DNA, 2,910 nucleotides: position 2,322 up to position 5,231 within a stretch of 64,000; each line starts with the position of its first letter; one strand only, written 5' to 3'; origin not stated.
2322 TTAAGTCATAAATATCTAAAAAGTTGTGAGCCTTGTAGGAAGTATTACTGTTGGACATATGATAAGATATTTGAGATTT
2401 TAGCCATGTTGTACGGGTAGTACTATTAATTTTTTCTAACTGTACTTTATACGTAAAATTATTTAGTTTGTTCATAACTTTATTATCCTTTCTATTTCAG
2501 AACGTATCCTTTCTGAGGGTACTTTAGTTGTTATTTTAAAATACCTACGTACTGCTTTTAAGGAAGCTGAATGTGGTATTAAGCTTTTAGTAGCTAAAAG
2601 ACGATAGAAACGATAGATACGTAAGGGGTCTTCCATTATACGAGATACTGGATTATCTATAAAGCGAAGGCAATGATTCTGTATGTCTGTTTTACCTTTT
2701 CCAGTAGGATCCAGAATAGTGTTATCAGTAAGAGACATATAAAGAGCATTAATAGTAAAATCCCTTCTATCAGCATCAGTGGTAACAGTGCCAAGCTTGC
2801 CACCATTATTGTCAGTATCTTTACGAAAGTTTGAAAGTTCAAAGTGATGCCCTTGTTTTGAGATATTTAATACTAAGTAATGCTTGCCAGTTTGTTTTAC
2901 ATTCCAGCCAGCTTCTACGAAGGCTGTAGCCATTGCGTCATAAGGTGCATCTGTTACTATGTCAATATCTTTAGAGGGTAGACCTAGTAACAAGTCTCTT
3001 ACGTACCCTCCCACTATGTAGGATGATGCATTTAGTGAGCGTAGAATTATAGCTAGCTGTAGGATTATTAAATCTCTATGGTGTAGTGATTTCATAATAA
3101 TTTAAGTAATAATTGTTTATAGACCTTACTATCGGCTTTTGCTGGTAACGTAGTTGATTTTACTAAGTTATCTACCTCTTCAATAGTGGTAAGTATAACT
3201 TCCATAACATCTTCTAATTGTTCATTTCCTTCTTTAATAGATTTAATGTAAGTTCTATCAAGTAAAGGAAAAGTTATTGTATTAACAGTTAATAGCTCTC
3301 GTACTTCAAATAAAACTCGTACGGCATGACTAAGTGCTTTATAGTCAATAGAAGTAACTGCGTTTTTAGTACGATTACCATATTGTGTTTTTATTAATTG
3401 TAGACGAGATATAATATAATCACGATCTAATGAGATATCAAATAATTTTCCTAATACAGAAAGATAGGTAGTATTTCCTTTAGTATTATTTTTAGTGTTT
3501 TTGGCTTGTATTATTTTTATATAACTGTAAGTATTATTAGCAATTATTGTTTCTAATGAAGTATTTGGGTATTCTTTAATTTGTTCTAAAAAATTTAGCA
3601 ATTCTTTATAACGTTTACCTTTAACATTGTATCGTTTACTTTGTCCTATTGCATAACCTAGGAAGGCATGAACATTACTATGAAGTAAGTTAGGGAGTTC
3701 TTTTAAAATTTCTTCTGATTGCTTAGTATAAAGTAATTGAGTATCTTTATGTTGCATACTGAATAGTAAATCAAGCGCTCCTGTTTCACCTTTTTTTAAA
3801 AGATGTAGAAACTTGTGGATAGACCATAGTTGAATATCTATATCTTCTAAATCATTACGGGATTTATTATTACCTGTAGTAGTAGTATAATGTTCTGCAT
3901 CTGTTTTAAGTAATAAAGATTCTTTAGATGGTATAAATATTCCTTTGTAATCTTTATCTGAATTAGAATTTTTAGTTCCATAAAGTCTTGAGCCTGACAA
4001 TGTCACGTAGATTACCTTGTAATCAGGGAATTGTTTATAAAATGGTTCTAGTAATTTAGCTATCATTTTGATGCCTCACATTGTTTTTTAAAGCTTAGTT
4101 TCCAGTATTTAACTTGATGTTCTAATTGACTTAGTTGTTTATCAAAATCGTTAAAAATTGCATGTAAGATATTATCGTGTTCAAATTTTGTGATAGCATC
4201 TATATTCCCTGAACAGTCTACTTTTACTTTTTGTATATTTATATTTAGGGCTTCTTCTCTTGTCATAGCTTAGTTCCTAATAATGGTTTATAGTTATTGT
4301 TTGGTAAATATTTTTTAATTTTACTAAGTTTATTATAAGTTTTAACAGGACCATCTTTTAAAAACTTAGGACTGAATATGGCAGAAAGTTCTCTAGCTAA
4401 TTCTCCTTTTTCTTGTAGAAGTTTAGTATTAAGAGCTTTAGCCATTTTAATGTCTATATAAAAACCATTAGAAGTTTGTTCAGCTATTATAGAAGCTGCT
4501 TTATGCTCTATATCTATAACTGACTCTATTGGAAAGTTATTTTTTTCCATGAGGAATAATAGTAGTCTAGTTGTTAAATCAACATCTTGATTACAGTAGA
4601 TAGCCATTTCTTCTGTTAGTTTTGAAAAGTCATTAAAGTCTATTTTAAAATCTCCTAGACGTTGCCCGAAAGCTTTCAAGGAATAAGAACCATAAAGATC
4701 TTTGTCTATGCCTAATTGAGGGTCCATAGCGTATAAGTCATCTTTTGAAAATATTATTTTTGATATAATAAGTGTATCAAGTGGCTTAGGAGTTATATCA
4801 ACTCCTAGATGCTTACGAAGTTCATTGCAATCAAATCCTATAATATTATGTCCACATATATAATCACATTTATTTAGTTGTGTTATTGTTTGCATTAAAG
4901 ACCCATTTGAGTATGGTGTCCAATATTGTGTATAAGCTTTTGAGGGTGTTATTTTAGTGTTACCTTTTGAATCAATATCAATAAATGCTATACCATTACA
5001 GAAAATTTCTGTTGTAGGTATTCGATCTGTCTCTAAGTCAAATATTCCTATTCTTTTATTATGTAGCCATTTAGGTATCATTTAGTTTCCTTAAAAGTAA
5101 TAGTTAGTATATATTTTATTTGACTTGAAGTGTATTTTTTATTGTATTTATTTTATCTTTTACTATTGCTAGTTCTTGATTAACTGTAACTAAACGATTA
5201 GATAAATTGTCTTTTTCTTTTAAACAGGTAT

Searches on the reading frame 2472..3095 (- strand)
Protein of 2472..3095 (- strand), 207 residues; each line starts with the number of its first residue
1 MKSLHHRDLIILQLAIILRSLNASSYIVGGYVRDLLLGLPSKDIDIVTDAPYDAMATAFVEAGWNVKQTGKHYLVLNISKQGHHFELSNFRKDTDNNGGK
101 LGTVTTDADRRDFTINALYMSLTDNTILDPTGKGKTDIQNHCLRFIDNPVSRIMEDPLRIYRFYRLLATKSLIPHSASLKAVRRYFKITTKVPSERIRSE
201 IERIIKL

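Call 71: search_protein_families(library=phrogs, proteins=[window:2472-3095:-], max_evalue=0.0001)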
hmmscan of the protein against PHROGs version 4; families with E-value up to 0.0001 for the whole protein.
window:2472-3095:- (207 aa): 3 families
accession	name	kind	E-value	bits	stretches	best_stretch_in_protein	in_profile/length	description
phrog_2244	-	DNA, RNA and nucleotide metabolism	6.9e-40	138.7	1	25-205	5-184/392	tRNA nucleotidyltransferase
phrog_24229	-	DNA, RNA and nucleotide metabolism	4e-37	129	1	24-206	5-206/245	tRNA nucleotidyltransferase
phrog_1614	-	DNA, RNA and nucleotide metabolism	1.2e-09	39.3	1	12-150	24-175/268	nucleotidyltransferase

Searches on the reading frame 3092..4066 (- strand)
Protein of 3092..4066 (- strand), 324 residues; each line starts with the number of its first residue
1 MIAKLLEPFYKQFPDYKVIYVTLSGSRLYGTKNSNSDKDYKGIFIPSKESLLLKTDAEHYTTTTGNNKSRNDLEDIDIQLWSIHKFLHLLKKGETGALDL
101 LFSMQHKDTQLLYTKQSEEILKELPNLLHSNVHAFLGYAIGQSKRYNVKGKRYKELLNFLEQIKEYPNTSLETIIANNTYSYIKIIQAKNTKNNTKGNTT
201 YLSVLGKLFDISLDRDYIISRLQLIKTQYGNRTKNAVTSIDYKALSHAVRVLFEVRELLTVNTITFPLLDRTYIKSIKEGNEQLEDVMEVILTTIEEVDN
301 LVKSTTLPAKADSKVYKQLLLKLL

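Call 71: search_protein_families(library=phrogs, proteins=[window:3092-4066:-], max_evalue=0.0001)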
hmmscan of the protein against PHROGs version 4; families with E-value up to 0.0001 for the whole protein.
window:3092-4066:- (324 aa): 2 families
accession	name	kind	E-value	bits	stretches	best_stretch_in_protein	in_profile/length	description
phrog_388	-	DNA, RNA and nucleotide metabolism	1.7e-63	215.8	1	8-322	28-328/351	nucleotidyltransferase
phrog_14344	-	DNA, RNA and nucleotide metabolism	2.8e-07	31.5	1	15-103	26-107/262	nucleotidyltransferase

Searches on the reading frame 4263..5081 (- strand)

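Call 71: search_protein_families(library=phrogs, proteins=[window:4263-5081:-], max_evalue=0.0001)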
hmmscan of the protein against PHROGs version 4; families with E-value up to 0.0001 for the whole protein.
window:4263-5081:- (272 aa): 3 families
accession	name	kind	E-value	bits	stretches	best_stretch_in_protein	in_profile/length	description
phrog_17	-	DNA, RNA and nucleotide metabolism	2.2e-32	113.1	1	9-244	670-892/1445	DNA polymerase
phrog_403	-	DNA, RNA and nucleotide metabolism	1e-14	55.2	1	10-187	66-257/321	DNA polymerase exonuclease subunit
phrog_38876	-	DNA, RNA and nucleotide metabolism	1.6e-06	29.5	1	131-183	43-99/111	DNA polymerase exonuclease subunit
